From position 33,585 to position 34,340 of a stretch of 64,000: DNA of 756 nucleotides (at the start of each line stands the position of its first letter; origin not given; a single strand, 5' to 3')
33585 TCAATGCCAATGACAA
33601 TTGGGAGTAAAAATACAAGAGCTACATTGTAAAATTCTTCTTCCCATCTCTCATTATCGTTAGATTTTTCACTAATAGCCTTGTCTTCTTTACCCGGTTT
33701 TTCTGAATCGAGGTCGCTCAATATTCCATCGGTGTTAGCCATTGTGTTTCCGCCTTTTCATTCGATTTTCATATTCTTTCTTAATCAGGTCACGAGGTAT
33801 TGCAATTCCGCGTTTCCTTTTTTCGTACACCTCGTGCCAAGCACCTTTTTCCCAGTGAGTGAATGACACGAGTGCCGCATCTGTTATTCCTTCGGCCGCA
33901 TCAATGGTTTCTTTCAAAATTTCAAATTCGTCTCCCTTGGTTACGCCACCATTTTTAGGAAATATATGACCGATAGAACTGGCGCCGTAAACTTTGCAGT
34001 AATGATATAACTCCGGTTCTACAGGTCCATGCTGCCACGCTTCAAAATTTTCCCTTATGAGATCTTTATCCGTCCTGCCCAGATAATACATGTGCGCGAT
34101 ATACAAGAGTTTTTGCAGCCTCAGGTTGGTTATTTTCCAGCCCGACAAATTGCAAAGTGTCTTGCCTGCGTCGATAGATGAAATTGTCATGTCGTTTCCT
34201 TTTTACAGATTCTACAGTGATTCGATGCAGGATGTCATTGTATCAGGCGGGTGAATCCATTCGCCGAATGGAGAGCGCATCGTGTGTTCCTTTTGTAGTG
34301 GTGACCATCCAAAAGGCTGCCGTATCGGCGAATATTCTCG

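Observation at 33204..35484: AT-rich islet with a three-gene cassette: SDH-family serine protease, Panacea (SocA-like) protein and a small 2-TM protein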

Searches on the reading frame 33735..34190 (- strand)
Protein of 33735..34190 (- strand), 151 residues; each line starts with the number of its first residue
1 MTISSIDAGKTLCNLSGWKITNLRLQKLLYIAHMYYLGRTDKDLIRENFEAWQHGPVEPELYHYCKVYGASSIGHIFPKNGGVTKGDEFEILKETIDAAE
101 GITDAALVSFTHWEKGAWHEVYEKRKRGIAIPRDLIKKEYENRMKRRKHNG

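Call 3: search_protein_families(library=pfam, proteins=[window:33735-34190:-], max_evalue=1)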
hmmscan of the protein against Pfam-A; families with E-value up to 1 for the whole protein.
window:33735-34190:- (151 aa): 1 family
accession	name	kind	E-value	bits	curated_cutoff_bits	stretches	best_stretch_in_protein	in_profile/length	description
PF13274.11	SocA_Panacea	-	3.8e-16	60.4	25.7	1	25-119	1-113/113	Antitoxin SocA-like, Panacea domain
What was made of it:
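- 33735..34190 (-): PanA-type antitoxin: a 151-aa protein that is essentially a bare Panacea/DUF4065 domain. It carries the GPV signature (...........). Pfam PF13274, E 3.8e-16, full profile coverage (call 3).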

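Call 4: search_protein_families(library=padloc, proteins=[window:33735-34190:-], max_evalue=1)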
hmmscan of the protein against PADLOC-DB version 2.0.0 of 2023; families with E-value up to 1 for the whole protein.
window:33735-34190:- (151 aa): 0 families

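Call 13: find_homologous_proteins(query=window:33735-34190:-)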
Query window:33735-34190:- (151 aa): 26 proteins with E <= 0.001 among 39 candidates.
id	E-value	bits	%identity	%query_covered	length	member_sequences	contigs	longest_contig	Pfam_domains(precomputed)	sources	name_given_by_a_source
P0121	1.0e-99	349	100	100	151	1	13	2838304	PF13274.12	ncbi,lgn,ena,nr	ncbi:MAG: DUF4065 domain-containing protein [Hyphomicrobiales bacterium]|nr:DUF4065 domain-containin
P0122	2.4e-66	240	73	98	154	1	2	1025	PF13274.12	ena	-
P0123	1.3e-63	232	73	100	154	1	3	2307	PF13274.12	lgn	-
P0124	9.0e-62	225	64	100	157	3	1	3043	PF13274.12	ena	-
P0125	1.9e-61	224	73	92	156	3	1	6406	PF13274.12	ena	-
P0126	5.4e-53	197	57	100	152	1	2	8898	PF13274.12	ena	-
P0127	2.5e-50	188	59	99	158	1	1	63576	PF13274.12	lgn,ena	-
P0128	4.8e-49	184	57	95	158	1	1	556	PF13274.12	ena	-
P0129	1.5e-48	183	57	98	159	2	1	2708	PF13274.12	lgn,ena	-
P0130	1.6e-48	182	53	99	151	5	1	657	PF13274.12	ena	-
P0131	3.4e-45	172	56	97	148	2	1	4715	PF13274.12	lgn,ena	-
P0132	5.3e-44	168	55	93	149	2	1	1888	PF13274.12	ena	-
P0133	7.2e-42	161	75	63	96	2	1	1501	PF13274.12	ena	-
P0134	4.0e-41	158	52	96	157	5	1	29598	PF13274.12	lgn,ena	-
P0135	1.1e-34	138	48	97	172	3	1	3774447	PF13274.12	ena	-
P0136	3.1e-34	136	45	99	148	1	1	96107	PF13274.12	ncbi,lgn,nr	ncbi:MAG: DUF4065 domain-containing protein [Chloroflexota bacterium]|nr:DUF4065 domain-containing p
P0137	4.0e-28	116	44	94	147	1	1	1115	PF13274.12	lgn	-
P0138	5.2e-25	106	40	98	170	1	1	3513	PF13274.12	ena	-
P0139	8.4e-20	89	74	38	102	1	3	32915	PF13274.12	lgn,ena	-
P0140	6.5e-15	73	38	89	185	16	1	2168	PF13274.12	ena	-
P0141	5.8e-11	60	34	89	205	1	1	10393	PF13274.12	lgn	-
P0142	1.0e-8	53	35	83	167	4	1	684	PF13274.12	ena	-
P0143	1.9e-6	46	53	30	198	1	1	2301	PF13274.12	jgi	jgi:uncharacterized phage-associated protein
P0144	8.6e-6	44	31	80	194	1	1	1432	PF13274.12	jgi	jgi:uncharacterized phage-associated protein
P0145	4.2e-5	41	34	73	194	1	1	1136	PF13274.12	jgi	jgi:uncharacterized phage-associated protein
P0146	7.1e-4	37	32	78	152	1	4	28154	PF13274.12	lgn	-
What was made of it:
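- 33735..34190 (-): An identical protein is annotated as a DUF4065 protein in Hyphomicrobiales MAGs (call 13).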

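Call 15: find_encoding_contigs(protein=P0125, flank=4000, max_places=2)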
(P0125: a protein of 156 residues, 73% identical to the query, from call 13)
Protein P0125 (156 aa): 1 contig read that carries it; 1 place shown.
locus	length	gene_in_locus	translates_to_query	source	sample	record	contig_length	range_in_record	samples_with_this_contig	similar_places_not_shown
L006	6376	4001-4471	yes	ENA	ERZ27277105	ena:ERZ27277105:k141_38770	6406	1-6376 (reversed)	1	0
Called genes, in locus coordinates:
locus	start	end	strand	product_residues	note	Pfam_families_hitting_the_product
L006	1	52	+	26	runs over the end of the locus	?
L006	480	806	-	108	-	-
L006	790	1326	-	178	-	PF13274:SocA_Panacea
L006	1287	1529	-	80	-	-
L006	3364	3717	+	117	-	-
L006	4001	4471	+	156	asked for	PF13274:SocA_Panacea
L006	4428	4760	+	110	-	-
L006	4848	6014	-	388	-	PF07719:TPR_2 (faint), PF13174:TPR_6 (faint), PF13371:TPR_9 (faint), PF13424:TPR_12 (weak), PF00515:TPR_1 (weak), PF13414:TPR_11, PF13432:TPR_16 (weak), PF00515:TPR_1, +6 more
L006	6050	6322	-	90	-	-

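Call 16: find_encoding_contigs(protein=P0127, flank=4000, max_places=2)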
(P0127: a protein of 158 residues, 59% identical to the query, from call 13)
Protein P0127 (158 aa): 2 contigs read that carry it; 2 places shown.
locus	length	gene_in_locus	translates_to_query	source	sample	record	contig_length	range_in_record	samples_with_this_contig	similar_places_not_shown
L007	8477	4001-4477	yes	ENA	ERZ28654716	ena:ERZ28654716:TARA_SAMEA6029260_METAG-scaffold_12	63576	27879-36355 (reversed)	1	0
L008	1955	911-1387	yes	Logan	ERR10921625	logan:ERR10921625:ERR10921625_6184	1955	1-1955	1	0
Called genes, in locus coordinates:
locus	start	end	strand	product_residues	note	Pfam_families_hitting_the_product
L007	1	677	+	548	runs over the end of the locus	PF01547:SBP_bac_1, PF13416:SBP_bac_8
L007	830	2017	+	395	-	PF00528:BPD_transp_1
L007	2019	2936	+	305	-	PF00528:BPD_transp_1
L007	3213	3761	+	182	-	-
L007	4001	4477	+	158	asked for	PF13274:SocA_Panacea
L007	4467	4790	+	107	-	-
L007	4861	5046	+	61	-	-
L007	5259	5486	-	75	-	-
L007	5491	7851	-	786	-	PF00171:Aldedh, PF07368:DUF1487 (weak), PF00171:Aldedh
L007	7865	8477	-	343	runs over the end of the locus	PF01791:DeoC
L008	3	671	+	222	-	?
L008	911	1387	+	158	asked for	PF13274:SocA_Panacea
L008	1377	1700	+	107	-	-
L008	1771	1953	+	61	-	?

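Call 17: find_encoding_contigs(protein=P0126, flank=4000, max_places=2)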
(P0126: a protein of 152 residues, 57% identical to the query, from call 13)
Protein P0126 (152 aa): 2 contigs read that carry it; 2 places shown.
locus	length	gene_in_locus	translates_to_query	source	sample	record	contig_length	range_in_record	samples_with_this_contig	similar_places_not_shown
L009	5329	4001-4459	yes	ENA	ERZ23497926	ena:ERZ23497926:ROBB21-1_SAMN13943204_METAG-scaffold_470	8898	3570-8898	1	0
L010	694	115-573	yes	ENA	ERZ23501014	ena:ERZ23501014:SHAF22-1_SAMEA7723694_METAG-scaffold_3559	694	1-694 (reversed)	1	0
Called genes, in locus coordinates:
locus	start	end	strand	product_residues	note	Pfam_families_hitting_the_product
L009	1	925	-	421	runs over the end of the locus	PF13657:Couple_hipA (weak), PF07804:HipA_C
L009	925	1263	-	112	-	PF13560:HTH_31 (weak)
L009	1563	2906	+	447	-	PF02878:PGM_PMM_I, PF02879:PGM_PMM_II, PF02880:PGM_PMM_III, PF00408:PGM_PMM_IV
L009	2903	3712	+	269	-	PF08543:Phos_pyr_kin, PF00294:PfkB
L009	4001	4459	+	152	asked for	PF13274:SocA_Panacea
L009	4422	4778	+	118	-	-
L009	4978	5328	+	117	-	?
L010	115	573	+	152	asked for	PF13274:SocA_Panacea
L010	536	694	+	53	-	?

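Call 18: find_encoding_contigs(protein=P0134, flank=4000, max_places=2)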
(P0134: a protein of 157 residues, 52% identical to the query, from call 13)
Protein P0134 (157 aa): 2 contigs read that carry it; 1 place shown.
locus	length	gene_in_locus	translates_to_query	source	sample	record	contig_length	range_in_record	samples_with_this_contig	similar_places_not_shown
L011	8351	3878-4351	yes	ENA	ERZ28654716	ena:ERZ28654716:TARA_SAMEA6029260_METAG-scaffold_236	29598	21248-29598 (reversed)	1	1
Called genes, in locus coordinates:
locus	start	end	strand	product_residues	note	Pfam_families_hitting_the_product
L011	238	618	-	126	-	PF01527:HTH_Tnp_1, PF13384:HTH_23 (weak)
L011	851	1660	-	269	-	PF08543:Phos_pyr_kin, PF00294:PfkB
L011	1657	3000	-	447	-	PF02878:PGM_PMM_I, PF02879:PGM_PMM_II, PF02880:PGM_PMM_III, PF00408:PGM_PMM_IV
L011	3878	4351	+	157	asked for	PF13274:SocA_Panacea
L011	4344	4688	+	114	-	-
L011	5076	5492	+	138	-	-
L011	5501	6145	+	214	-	PF21948:LplA-B_cat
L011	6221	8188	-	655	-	PF00289:Biotin_carb_N, PF02222:ATP-grasp (weak), PF02786:CPSase_L_D2, PF07478:Dala_Dala_lig_C, PF02785:Biotin_carb_C, PF18140:PCC_BT, PF00364:Biotin_lipoyl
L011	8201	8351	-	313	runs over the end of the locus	PF22558:REase-ARP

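Call 29: search_protein_families(library=pfam, proteins=[L007:3213-3758:+, L006:3364-3714:+], max_evalue=0.1)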
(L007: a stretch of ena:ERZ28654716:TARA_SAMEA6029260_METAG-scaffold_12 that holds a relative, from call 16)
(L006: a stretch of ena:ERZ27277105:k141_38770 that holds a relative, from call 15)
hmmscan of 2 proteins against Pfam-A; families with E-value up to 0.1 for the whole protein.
L007:3213-3758:+ (182 aa): 0 families

L006:3364-3714:+ (117 aa): 1 family
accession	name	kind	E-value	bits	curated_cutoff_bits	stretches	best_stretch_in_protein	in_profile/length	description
PF00575.29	S1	-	0.027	15.3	22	0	29-100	3-61/74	S1 RNA binding domain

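Call 37: find_encoding_contigs(protein=P0121, flank=5000, max_places=10)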
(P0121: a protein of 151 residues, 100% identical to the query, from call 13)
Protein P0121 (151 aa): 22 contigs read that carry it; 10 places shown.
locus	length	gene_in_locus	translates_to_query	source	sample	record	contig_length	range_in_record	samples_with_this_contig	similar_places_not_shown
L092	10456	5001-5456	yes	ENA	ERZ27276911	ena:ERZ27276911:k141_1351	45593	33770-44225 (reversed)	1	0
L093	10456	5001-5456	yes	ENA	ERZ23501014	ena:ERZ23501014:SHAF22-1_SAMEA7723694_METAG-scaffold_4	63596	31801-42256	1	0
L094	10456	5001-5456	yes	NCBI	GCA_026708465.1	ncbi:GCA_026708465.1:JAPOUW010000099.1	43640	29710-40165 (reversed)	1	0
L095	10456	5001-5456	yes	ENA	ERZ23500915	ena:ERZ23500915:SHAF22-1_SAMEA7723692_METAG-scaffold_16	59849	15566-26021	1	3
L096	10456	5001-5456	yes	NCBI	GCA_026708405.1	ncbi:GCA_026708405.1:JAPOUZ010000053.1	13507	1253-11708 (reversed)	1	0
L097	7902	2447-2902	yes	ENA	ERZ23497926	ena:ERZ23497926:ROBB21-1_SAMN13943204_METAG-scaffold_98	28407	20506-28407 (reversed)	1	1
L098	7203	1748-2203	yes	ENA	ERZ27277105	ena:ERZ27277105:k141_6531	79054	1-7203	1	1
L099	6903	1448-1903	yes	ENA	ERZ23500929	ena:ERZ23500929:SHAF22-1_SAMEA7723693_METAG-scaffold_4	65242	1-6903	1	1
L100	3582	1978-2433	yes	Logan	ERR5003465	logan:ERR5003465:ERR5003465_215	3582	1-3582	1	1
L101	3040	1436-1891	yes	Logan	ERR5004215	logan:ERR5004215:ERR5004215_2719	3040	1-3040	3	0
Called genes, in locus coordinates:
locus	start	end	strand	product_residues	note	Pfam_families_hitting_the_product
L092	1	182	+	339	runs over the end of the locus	PF02885:Glycos_trans_3N, PF00591:Glycos_transf_3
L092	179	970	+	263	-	PF00218:IGPS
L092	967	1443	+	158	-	PF01967:MoaC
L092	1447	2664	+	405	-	PF03453:MoeA_N, PF00994:MoCF_biosynth, PF03454:MoeA_C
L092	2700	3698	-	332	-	-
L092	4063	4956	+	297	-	PF25145:NfeD1b_N, PF01972:SDH_protease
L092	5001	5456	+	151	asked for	PF13274:SocA_Panacea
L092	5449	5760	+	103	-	-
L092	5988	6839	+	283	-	PF06426:SATase_N, PF00132:Hexapep (weak)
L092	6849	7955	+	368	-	PF01494:FAD_binding_3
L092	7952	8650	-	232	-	PF11249:DUF3047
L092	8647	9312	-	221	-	PF00512:HisKA (faint), PF10090:HPTransfase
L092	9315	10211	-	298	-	PF00231:ATP-synt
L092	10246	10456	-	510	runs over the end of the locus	PF02874:ATP-synt_ab_N, PF09378:HAS-barrel (faint), PF00006:ATP-synt_ab, PF00306:ATP-synt_ab_C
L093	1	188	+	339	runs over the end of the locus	PF02885:Glycos_trans_3N, PF00591:Glycos_transf_3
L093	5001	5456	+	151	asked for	PF13274:SocA_Panacea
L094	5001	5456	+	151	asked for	PF13274:SocA_Panacea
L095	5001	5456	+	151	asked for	PF13274:SocA_Panacea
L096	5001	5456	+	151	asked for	PF13274:SocA_Panacea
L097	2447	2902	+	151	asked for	PF13274:SocA_Panacea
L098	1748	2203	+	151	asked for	PF13274:SocA_Panacea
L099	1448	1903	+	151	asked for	PF13274:SocA_Panacea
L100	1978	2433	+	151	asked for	PF13274:SocA_Panacea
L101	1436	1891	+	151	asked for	PF13274:SocA_Panacea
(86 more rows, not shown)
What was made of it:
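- The arrangement is stable across at least 22 contigs of this population (call 37).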

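Call 42: find_related_loci(query=A2, collection=metagenome_contigs, flank=3000)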
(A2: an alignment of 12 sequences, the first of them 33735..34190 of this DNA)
Query A2 (151 aa) in metagenome_contigs; peptide patterns used: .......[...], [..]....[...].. (x = any residue, [..] = any of these).
191 stretches matched a pattern; 30 encode a relative of the query (tblastn E <= 1e-3); 30 distinct loci.
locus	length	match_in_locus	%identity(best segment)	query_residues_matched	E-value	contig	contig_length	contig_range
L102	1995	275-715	48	1-145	5e-43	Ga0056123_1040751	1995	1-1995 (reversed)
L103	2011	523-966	48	1-147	8e-42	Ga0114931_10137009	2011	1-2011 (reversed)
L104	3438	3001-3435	43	3-145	2e-38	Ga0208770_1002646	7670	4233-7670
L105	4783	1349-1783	43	3-145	2e-37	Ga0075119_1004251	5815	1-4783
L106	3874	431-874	42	1-147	1e-36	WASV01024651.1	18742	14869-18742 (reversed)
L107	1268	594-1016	45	1-140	3e-35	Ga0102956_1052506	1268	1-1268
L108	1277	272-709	41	3-148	5e-32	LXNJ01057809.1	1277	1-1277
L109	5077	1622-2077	38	1-151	8e-30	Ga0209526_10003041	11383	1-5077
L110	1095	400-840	40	2-148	2e-30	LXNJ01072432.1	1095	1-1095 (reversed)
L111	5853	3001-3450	36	1-150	3e-27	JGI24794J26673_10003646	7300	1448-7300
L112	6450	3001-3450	36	1-150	3e-27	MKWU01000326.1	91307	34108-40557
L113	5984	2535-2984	36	1-150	3e-27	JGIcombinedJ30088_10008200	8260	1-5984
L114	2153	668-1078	40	19-150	6e-25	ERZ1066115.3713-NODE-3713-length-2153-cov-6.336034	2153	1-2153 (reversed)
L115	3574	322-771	34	5-148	2e-20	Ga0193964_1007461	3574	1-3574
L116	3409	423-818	37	12-140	3e-19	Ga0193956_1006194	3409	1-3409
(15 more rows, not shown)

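Call 47: search_dna_similar(query=window:33735-34190:-, collection=phages, mode=protein, max_evalue=0.001, max_rows=25)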
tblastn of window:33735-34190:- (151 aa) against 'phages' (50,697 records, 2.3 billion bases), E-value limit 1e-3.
Records with a match: 153; places in all: 156; records where one place covers at least 80% of the query: 77.
Best place of each record, by identity: <60% 153.
By first word of the organism name: Streptococcus 29; Pseudomonas 20; Bacteriophage 20; Paenibacillus 19; Stx2a-converting 19; Escherichia 8; Burkholderia 6; Bordetella 5; Brochothrix 2; Geobacillus 2; and 16 more.
By host as written in the record: - 27; Pseudomonas aeruginosa 18; Helicobacter cinaedi 12; Paenibacillus larvae 11; Paenibacillus larvae ATCC 9545 7; Bordetella avium 5; Brochothrix thermosphacta 2; Paenibacillus larvae 2006 2; and 59 more.
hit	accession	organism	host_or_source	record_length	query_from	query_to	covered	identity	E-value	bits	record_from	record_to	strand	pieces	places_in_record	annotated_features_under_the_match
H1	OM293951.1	Bordetella phage vB_BaM-IFTN2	Bordetella avium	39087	1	147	97%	39.1%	3e-29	117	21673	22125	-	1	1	hypothetical protein (x2)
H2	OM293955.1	Bordetella phage vB_BaM-IFTN6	Bordetella avium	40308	1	147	97%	39.1%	3e-29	117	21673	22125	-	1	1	SocA family protein | hypothetical protein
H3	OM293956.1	Bordetella phage vB_BaM-IFTN7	Bordetella avium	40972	1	147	97%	39.1%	3e-29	117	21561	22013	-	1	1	SocA family protein | hypothetical protein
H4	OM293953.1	Bordetella phage vB_BaM-IFTN4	Bordetella avium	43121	1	147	97%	39.1%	3e-29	117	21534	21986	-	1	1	SocA family protein | hypothetical protein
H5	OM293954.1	Bordetella phage vB_BaM-IFTN5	Bordetella avium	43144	1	147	97%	39.1%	3e-29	117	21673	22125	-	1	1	SocA family protein | hypothetical protein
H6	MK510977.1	Pseudomonas phage vB_Pae_CF183a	Pseudomonas aeruginosa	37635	7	148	94%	33.6%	8e-19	87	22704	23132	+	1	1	hypothetical protein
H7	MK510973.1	Pseudomonas phage vB_Pae_CF127a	Pseudomonas aeruginosa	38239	7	148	94%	33.6%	8e-19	87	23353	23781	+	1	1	hypothetical protein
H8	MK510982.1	Pseudomonas phage vB_Pae_BR161c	Pseudomonas aeruginosa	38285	7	148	94%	33.6%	8e-19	87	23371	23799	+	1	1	hypothetical protein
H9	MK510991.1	Pseudomonas phage vB_Pae_BR141a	Pseudomonas aeruginosa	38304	7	148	94%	33.6%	8e-19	87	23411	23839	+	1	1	hypothetical protein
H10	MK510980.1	Pseudomonas phage vB_Pae_BR123a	Pseudomonas aeruginosa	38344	7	148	94%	33.6%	8e-19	87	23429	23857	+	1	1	hypothetical protein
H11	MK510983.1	Pseudomonas phage vB_Pae_BR178a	Pseudomonas aeruginosa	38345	7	148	94%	33.6%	8e-19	87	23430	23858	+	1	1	hypothetical protein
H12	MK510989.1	Pseudomonas phage vB_Pae_BR322a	Pseudomonas aeruginosa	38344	7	148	94%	33.6%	8e-19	87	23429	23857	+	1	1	hypothetical protein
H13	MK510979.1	Pseudomonas phage vB_Pae_BR52a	Pseudomonas aeruginosa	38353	7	148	94%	33.6%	8e-19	87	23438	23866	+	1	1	hypothetical protein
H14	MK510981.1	Pseudomonas phage vB_Pae_BR143a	Pseudomonas aeruginosa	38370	7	148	94%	33.6%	8e-19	87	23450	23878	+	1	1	hypothetical protein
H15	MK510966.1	Pseudomonas phage vB_Pae_CF53a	Pseudomonas aeruginosa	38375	7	148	94%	33.6%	8e-19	87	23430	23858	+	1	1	hypothetical protein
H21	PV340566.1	Escherichia phage PhiR47_1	Escherichia coli ECOR13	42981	11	149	92%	33.1%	1e-11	67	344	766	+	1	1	PanA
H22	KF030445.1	Escherichia phage 1720a-02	Escherichia coli strain O174:H21 ...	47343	11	149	92%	33.1%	1e-11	67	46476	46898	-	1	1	none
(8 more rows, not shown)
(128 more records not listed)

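Call 48: search_dna_similar(query=window:33735-34190:-, collection=plasmids, mode=protein, max_evalue=0.001, max_rows=25)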
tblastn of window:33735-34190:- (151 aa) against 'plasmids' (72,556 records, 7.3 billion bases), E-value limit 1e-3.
Records with a match: 56; places in all: 57; records where one place covers at least 80% of the query: 6.
Best place of each record, by identity: <60% 56.
By first word of the organism name: Bacillus 27; Ligilactobacillus 3; Paenibacillus 3; Clostridium 3; Spiroplasma 3; Pseudomonas 2; Neisseria 2; Clostridioides 2; Salinibacter 1; Legionella 1; and 9 more.
By predicted mobility (MOB-suite, as given by PLSDB): non-mobilizable 41; conjugative 9; mobilizable 6.
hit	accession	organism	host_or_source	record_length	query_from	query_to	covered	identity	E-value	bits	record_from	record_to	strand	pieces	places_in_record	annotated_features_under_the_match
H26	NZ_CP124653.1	Pseudomonas aeruginosa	Homo sapiens,Wound/Abscess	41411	4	145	94%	31.5%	2e-12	70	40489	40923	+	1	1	type II toxin-antitoxin system antitoxin SocA domain-containing ...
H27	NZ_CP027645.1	Ligilactobacillus salivarius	hen,single cell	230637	3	138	90%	32.5%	4e-8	58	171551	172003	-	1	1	type II toxin-antitoxin system antitoxin SocA domain-containing ...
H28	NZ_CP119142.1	Neisseria gonorrhoeae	Homo sapiens,whole organism,synovial ...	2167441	16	131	77%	37.8%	8e-10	63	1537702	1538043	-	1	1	none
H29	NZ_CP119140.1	Neisseria gonorrhoeae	Homo sapiens,whole organism,blood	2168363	16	131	77%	37.8%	8e-10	63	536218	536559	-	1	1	none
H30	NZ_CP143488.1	Pseudomonas silesiensis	single cell,landfill for plastics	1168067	1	151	100%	28.6%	7e-13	72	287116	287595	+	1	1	record has no annotation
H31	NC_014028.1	Salinibacter ruber M8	-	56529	20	142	81%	31.4%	2e-11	67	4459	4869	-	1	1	type II toxin-antitoxin system antitoxin SocA domain-containing ...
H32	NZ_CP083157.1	Bacillus thuringiensis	whole organism,Biopesticide XenTari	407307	19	114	64%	38.4%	3e-10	64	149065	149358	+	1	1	type II toxin-antitoxin system antitoxin SocA domain-containing ...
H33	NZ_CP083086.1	Bacillus thuringiensis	whole organism,Biopesticide B401/B402 ...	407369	19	114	64%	38.4%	3e-10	64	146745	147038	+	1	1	type II toxin-antitoxin system antitoxin SocA domain-containing ...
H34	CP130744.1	Bacillus thuringiensis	rhizhosphere soil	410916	19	114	64%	38.4%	3e-10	64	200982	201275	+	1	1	DUF4065 domain-containing protein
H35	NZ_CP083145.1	Bacillus thuringiensis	whole organism,Biopesticide Agree WP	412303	19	114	64%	38.4%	3e-10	64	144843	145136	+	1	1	type II toxin-antitoxin system antitoxin SocA domain-containing ...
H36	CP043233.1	Bacillus thuringiensis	whole organism,soil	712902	19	114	64%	38.4%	3e-10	64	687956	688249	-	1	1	DUF4065 domain-containing protein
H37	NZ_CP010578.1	Bacillus thuringiensis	whole organism,soil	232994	19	114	64%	38.4%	3e-10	64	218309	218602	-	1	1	type II toxin-antitoxin system antitoxin SocA domain-containing ...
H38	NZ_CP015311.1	Bacillus thuringiensis serovar morrisoni str. 4AA1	Tribolium castaneum,whole organism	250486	19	114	64%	38.4%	3e-10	64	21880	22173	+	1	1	type II toxin-antitoxin system antitoxin SocA domain-containing ...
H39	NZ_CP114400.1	Bacillus thuringiensis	liquid culture,Bacillus thuringiensis ...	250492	19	114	64%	38.4%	3e-10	64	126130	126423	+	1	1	type II toxin-antitoxin system antitoxin SocA domain-containing ...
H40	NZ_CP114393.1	Bacillus thuringiensis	liquid culture,Bacillus thuringiensis ...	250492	19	114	64%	38.4%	3e-10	64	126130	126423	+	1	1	type II toxin-antitoxin system antitoxin SocA domain-containing ...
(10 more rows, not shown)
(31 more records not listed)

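Call 49: get_annotated_region(hit=H21, flank=1500)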
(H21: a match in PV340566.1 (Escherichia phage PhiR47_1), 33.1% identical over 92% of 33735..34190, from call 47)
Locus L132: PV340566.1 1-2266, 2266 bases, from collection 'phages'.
description: Escherichia phage PhiR47_1, complete genome.
organism: Escherichia phage PhiR47_1 (NCBI taxid 3416488)
taxonomy: Viruses
host: Escherichia coli ECOR13; source: -; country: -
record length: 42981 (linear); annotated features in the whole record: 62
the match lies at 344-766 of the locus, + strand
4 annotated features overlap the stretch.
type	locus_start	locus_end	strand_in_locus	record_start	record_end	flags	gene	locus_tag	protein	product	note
CDS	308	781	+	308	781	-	-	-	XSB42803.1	PanA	PanA antitoxin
CDS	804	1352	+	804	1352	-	-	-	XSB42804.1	PanT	PanT toxin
CDS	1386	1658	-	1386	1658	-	-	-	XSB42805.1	hypothetical protein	FIG00640518: hypothetical protein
CDS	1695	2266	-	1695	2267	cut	-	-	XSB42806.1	exodeoxyribonuclease VIII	Exodeoxyribonuclease VIII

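Call 50: get_annotated_region(hit=H2, flank=1500)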
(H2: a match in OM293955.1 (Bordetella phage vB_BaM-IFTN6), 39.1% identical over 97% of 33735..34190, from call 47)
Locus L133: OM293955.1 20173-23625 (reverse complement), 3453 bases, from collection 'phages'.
description: Bordetella phage vB_BaM-IFTN6, complete genome.
organism: Bordetella phage vB_BaM-IFTN6 (NCBI taxid 2928722)
taxonomy: Viruses; Duplodnaviria; Heunggongvirae; Uroviricota; Caudoviricetes
host: Bordetella avium; source: fecal sample, chicken, hobby farm; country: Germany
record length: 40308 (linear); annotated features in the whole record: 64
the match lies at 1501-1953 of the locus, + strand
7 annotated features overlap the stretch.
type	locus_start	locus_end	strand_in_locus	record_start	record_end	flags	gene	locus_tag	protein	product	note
CDS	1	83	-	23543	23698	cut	-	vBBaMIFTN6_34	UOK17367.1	hypothetical protein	-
CDS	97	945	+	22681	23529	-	-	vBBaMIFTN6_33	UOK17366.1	hypothetical protein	-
CDS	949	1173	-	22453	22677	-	-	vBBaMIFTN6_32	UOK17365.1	ABC transporter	ABC transporter, substrate-binding protein transporter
CDS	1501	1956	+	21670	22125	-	-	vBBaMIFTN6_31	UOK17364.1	SocA family protein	-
CDS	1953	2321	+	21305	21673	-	-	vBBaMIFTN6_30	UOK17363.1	hypothetical protein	-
CDS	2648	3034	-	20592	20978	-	-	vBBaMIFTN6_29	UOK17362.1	hypothetical protein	-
CDS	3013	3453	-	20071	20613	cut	-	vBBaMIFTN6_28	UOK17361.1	lysozyme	-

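Call 64: search_solved_structures(query=A2, max_evalue=1)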
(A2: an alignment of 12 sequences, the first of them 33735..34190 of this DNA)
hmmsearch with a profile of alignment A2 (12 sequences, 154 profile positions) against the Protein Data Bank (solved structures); distinct sequences matched with E-value up to 1: 0.
